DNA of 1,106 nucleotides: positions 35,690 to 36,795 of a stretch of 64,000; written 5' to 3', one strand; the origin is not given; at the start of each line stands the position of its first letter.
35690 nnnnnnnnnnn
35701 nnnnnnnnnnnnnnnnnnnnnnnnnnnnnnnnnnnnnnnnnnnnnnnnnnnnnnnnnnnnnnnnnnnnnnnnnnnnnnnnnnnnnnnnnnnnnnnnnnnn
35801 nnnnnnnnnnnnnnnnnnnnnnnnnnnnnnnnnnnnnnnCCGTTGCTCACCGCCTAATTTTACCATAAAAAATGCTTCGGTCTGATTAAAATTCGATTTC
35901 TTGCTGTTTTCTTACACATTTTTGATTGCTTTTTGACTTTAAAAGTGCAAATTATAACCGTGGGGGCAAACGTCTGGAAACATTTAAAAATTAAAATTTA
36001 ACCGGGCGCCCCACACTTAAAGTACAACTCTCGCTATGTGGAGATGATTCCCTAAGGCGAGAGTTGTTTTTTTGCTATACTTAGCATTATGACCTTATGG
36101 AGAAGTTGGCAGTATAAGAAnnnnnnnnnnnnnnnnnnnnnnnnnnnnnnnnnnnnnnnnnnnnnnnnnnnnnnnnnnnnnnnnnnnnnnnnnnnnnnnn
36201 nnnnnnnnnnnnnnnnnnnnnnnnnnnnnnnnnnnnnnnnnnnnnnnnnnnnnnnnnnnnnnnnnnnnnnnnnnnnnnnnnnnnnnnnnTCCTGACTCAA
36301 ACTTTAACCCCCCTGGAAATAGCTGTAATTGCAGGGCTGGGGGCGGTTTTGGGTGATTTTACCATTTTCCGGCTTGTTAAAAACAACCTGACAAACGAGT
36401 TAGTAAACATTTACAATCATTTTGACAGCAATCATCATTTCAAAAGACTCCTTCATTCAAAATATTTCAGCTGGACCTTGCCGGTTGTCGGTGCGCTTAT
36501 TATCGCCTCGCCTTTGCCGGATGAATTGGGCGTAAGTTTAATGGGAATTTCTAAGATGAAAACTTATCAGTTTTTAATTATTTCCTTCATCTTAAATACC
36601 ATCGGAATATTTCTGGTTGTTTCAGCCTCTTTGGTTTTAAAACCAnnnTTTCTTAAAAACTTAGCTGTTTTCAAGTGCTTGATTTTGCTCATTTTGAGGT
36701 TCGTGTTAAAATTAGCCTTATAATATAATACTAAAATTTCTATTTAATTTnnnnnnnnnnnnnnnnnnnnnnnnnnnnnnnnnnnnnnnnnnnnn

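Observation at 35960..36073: Orphan structured transcript: long bulged hairpin plus strong intrinsic terminator upstream of a membrane-protein gene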

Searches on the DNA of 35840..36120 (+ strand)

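Call 4: search_rna_families(source=window, start=35840, end=36120, threshold=evalue, max_evalue=10, show_alignments=3)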
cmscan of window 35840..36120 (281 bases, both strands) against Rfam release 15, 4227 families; matches with E-value up to 10: 2.
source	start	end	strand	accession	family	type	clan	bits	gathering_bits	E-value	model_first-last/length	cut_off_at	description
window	35982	36072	+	RF01859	Phe_leader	Cis-reg; leader;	-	14.1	55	8.6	1-125/125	no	Phenylalanine leader peptide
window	35878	35968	+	RF01506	Afu_294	Gene; snRNA; snoRNA; CD-box;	-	11.2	43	9.7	1-83/83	no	A. fumigatus snoRNA Afu_294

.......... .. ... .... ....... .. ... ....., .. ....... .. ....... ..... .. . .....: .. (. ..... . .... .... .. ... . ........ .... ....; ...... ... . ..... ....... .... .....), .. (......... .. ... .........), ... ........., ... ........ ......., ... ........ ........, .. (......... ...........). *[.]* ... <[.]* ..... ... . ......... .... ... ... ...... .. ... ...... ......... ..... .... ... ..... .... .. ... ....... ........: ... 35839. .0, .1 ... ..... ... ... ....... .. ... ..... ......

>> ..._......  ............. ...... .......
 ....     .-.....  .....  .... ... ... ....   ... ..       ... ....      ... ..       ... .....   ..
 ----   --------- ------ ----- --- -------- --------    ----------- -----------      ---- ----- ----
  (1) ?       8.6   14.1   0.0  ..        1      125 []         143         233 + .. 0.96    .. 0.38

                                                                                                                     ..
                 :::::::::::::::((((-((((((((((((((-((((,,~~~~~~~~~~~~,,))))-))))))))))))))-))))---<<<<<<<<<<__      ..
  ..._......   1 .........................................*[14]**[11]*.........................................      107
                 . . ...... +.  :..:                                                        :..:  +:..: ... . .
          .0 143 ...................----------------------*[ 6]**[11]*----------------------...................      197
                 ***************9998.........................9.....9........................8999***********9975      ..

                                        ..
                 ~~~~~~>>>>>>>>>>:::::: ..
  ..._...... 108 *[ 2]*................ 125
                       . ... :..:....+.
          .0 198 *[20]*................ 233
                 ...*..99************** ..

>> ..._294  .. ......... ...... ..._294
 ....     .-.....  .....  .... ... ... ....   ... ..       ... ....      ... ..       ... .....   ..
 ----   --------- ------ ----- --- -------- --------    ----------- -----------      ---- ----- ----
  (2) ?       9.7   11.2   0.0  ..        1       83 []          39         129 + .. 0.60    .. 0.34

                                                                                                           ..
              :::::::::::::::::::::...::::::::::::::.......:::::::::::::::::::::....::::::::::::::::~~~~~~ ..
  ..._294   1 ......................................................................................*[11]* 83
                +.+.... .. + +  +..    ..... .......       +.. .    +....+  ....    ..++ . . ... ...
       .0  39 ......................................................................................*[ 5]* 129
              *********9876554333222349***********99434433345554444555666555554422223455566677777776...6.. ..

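Call 59: build_rna_model(alignment_id=A3, structure=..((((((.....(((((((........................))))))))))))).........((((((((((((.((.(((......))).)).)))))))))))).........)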
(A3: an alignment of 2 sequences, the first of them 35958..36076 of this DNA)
Model R1 built from alignment A3 (2 sequences, 119 columns); structure: as given.
model positions 119; base pairs 30; branch points 1; effective number of sequences 0.72; information 0.59 bits per position. Calibrated on 0.2 Mb of random sequence (short: E-values are rough).
structure used (alignment columns):
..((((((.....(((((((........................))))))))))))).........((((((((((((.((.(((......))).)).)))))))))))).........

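Call 60: search_with_rna_model(model_id=R1, sources=[window, L001, L003, L004, L005, L006, L007, L008, L009, L010, L011, L012, L013, L014, L015, L016, L017, L018, L019, L020, L021, L022, L023, L024, L025, L026, L027, L028, L029, L030, L031, L032, L033, L034, L035, L036, L037, L038, L039, L040, L041, L042, L043, L044, L045, L046, L047, L048, L049, L050, L051, L052, L053, L054, L055, L056, L057, L058, L059, L060, L061, L062, L063, L064, L065, L066, L067, L068, L069, L070, L071, L072, L073, L074, L075, L076, L077, L078, L079, L080, L082, L083, L084, L085, L086, L087, L088], max_evalue=10)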
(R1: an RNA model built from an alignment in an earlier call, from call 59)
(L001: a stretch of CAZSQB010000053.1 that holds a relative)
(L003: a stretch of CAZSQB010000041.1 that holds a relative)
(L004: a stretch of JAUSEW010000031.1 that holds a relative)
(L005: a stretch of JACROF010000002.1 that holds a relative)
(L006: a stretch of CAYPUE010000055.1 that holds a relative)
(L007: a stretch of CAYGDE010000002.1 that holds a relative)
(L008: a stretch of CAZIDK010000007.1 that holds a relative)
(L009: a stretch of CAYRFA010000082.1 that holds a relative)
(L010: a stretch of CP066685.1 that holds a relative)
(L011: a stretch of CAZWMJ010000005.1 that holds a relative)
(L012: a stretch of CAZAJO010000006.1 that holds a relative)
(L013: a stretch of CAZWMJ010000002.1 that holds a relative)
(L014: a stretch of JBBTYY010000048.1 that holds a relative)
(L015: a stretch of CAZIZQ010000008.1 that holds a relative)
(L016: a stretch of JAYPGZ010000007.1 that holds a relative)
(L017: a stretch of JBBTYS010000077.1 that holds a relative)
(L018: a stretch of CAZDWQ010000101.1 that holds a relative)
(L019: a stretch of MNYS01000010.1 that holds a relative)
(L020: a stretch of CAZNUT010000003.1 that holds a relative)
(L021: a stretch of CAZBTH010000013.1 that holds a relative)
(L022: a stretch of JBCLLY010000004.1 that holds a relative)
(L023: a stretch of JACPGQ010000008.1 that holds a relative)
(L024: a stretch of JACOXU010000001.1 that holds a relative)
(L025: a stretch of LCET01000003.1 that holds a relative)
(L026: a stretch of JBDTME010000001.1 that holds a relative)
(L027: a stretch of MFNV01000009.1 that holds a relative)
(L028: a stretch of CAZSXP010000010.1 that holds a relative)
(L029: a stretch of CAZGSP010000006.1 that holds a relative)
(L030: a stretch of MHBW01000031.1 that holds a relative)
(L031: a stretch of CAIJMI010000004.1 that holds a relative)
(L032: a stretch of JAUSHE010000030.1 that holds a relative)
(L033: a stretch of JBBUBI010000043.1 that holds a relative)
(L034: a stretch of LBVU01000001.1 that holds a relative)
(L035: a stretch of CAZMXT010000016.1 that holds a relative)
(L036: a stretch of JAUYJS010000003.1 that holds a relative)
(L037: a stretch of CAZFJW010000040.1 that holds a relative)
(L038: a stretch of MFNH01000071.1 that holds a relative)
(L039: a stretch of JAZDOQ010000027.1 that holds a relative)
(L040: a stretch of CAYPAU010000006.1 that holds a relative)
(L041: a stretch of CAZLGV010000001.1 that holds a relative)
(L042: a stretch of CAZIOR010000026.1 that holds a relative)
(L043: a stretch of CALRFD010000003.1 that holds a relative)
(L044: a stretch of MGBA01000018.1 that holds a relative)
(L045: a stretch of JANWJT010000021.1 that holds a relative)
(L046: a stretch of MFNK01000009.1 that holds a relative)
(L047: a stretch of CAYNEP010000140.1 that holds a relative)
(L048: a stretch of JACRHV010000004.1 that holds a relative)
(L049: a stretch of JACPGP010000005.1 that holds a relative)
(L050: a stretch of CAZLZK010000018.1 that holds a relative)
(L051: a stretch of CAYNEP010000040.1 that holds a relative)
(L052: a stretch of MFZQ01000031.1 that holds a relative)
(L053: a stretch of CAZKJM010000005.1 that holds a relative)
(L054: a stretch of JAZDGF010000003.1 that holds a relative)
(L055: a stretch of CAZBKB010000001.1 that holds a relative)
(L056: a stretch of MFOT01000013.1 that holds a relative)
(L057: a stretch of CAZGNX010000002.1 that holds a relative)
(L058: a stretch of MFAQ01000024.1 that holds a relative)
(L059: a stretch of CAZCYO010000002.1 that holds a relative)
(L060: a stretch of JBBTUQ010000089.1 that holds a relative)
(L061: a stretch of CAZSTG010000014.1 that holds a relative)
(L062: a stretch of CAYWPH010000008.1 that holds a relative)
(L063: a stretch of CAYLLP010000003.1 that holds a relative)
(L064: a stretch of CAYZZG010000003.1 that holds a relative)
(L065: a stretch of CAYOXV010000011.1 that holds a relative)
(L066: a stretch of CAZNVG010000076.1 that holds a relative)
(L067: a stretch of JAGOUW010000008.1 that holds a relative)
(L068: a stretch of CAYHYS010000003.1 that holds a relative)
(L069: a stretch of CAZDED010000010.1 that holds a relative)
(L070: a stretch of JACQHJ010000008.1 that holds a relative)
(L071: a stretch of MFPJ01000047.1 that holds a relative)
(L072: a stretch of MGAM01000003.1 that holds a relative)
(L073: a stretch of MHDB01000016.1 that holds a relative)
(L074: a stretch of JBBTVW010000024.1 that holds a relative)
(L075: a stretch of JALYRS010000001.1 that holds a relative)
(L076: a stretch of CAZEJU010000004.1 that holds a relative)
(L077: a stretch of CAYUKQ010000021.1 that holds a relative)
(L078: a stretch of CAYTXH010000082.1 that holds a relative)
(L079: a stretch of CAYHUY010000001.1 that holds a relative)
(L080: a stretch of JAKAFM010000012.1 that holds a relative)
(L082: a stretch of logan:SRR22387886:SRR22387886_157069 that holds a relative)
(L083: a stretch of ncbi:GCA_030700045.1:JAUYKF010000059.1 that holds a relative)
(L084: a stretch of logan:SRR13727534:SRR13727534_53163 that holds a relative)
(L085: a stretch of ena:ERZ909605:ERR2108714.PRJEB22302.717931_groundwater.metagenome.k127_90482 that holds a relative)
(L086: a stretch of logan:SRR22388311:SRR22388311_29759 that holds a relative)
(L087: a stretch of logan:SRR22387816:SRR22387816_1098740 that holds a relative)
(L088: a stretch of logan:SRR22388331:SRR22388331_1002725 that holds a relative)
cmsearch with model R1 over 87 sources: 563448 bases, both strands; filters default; matches with E-value up to 10: 8.
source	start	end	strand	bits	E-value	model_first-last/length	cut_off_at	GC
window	35958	36076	+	155.6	2.2e-36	1-119/119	no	0.44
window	36015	36100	-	28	0.00046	1-119/119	no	0.38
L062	521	606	+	16.8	0.32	1-119/119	no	0.29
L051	1278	1303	+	13.9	1.7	20-45/119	no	0.15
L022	5803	5840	+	13.2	2.6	70-107/119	no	0.29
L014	1467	1570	-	12.5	3.9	1-119/119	no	0.29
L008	29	122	+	12.2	4.8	1-119/119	no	0.38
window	17299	17354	-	11.2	8.5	1-119/119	no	0.41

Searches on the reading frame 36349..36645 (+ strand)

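Call 8: search_protein_families(library=pfam, proteins=[window:36349-36645:+], max_evalue=0.1)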
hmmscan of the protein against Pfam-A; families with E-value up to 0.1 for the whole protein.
window:36349-36645:+ (99 aa): 1 family
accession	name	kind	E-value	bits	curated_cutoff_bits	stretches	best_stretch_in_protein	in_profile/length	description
PF09335.16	VTT_dom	-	0.027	15.4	33.9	1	20-93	45-120/123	VTT domain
